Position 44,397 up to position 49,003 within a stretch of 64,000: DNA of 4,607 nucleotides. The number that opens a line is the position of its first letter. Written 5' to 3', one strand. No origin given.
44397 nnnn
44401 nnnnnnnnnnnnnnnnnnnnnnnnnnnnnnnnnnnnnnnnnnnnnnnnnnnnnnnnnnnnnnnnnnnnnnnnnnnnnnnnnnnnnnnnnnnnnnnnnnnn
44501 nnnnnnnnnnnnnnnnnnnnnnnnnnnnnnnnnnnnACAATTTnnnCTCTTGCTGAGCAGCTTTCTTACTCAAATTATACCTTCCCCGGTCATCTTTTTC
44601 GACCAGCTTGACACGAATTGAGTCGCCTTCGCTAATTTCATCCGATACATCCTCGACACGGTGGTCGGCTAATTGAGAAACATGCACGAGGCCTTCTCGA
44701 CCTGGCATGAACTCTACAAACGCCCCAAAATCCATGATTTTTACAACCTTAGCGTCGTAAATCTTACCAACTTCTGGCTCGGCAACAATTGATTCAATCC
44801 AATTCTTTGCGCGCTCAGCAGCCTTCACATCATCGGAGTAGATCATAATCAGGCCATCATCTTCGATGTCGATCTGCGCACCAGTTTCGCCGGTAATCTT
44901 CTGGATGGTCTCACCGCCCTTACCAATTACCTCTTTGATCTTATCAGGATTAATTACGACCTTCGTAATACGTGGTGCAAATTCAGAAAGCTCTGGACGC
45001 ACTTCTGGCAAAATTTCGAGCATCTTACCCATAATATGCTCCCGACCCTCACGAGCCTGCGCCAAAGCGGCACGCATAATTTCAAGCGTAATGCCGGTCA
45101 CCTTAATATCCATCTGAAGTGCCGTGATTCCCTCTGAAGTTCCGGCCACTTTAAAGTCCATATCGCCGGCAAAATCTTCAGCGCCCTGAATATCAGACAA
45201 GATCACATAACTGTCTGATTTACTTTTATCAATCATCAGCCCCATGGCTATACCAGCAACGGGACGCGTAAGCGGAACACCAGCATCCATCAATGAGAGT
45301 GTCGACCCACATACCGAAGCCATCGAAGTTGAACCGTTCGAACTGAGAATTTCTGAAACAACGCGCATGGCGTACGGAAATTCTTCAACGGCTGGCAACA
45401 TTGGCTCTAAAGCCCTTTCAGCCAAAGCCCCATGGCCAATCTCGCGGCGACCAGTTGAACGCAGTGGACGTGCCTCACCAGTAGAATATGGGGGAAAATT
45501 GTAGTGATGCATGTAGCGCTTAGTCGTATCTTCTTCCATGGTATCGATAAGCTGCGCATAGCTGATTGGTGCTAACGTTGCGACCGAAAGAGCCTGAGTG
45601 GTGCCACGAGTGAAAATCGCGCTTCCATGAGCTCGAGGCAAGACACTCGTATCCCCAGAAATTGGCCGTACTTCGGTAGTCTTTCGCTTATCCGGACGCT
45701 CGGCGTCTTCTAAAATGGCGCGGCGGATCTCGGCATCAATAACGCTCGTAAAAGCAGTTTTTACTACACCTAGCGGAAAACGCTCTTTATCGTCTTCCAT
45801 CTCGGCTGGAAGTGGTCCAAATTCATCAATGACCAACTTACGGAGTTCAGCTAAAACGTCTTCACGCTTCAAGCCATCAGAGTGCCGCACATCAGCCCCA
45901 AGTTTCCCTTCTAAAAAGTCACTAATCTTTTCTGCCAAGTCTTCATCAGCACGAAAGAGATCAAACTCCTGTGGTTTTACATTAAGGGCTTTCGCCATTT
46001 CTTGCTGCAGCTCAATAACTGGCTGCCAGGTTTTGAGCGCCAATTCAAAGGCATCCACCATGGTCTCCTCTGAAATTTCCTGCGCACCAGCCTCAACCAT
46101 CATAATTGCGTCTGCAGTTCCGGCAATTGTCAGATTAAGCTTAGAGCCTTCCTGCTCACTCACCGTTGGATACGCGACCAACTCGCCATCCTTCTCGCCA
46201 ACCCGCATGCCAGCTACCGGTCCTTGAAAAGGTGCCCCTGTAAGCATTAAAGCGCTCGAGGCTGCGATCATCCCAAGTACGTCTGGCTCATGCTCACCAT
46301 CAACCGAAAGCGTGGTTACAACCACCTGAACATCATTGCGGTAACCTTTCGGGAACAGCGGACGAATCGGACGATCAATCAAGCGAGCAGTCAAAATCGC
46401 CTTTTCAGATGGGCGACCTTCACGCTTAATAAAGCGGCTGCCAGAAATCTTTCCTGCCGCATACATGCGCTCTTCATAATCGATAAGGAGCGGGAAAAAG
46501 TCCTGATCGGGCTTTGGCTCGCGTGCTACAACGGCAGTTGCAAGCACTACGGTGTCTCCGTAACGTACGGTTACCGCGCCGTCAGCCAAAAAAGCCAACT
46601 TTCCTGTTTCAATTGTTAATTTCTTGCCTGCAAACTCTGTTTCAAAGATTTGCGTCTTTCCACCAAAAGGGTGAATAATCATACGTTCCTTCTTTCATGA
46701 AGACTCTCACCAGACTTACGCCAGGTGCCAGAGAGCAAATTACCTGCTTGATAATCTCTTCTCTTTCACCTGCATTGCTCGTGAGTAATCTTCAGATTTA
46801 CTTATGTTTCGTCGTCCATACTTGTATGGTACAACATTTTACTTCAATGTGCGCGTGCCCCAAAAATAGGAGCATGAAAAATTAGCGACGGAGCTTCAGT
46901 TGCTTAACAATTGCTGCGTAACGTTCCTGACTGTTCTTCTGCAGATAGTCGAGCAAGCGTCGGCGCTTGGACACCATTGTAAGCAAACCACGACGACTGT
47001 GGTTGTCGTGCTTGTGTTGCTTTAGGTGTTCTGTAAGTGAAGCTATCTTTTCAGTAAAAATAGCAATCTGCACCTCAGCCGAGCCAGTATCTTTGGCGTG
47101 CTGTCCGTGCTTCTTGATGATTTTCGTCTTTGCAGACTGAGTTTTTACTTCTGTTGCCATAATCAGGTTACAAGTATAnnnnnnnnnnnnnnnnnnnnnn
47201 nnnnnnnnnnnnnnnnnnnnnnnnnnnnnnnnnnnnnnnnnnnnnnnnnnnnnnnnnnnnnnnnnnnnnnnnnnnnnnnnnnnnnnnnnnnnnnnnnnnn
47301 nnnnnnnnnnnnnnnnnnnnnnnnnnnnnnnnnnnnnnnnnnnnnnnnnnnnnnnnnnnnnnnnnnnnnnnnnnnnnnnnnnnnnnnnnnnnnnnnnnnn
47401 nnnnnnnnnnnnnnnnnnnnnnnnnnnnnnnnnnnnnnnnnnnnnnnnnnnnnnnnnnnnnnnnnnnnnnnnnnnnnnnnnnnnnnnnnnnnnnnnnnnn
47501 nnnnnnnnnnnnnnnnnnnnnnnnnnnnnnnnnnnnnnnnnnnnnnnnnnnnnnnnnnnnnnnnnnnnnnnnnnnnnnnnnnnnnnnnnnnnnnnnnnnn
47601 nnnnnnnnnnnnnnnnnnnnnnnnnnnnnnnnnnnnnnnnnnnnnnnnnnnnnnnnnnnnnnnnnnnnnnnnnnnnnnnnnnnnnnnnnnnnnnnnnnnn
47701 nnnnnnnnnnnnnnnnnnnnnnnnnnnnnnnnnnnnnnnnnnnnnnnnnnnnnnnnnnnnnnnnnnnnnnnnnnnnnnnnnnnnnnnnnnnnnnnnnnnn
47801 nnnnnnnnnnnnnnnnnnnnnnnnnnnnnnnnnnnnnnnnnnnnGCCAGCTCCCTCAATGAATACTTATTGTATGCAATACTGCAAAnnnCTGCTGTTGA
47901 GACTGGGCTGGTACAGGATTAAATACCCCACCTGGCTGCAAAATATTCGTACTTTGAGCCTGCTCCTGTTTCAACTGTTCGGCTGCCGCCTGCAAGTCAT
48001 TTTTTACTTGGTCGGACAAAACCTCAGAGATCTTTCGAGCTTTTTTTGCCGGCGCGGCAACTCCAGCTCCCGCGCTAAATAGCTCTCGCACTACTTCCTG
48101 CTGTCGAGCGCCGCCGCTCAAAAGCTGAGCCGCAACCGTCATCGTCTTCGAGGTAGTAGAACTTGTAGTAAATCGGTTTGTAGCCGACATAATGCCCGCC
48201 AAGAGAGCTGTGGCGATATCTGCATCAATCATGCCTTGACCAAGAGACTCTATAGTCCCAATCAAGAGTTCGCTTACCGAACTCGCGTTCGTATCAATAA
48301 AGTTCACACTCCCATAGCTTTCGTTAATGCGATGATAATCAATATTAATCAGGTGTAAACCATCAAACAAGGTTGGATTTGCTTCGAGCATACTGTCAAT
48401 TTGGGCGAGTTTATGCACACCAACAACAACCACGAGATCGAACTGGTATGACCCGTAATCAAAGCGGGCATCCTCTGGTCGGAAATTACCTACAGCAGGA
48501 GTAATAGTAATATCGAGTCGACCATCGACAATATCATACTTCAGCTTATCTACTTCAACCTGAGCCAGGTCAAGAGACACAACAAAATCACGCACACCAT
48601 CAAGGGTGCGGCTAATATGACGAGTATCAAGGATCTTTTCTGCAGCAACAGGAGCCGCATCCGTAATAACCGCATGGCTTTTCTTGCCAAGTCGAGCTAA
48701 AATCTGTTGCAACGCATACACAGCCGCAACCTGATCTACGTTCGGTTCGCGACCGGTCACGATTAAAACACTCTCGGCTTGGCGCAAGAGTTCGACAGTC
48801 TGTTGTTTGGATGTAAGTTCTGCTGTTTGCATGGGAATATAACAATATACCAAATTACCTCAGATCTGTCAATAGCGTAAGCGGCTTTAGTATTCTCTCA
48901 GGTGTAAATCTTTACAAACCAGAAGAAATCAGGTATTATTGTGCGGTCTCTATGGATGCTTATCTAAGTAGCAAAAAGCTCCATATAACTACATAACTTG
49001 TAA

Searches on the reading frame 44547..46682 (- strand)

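Call 58: search_protein_families(library=pfam, proteins=[window:44547-46682:-], max_evalue=0.0001)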
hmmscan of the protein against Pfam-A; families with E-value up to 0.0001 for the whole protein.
window:44547-46682:- (712 aa): 5 families
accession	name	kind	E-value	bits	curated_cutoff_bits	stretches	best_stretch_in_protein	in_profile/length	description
PF01138.27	RNase_PH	-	2.3e-56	190.2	25.5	2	20-151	3-130/130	3' exoribonuclease family, domain 1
PF03725.20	RNase_PH_C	-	3.8e-17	62.4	20.8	1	154-217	1-66/67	3' exoribonuclease family, domain 2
PF00575.29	S1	-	4.3e-17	62.7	22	1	635-706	1-73/74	S1 RNA binding domain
PF00013.35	KH_1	-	3.2e-11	43.3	21.5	1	573-630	2-65/66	KH domain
PF07650.23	KH_2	-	4.7e-05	23.6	22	0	571-623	25-77/78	KH domain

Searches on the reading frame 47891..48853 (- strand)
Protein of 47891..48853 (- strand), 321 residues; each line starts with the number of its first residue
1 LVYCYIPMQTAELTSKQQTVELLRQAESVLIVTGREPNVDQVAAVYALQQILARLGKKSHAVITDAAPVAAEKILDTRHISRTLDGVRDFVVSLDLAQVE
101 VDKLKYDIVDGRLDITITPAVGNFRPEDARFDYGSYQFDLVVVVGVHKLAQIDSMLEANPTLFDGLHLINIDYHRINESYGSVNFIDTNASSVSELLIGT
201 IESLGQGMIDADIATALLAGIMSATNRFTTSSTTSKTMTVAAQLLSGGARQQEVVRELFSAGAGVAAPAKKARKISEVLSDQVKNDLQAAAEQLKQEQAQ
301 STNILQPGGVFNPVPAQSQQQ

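Call 93: search_protein_families(library=pfam, proteins=[window:47891-48853:-], max_evalue=0.0001)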
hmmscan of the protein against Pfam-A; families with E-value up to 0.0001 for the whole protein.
window:47891-48853:- (321 aa): 1 family
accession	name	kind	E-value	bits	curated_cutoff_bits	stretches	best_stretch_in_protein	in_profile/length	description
PF01368.27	DHH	-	2.4e-10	41.2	28.1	1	29-221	2-125/125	DHH family, N-terminal domain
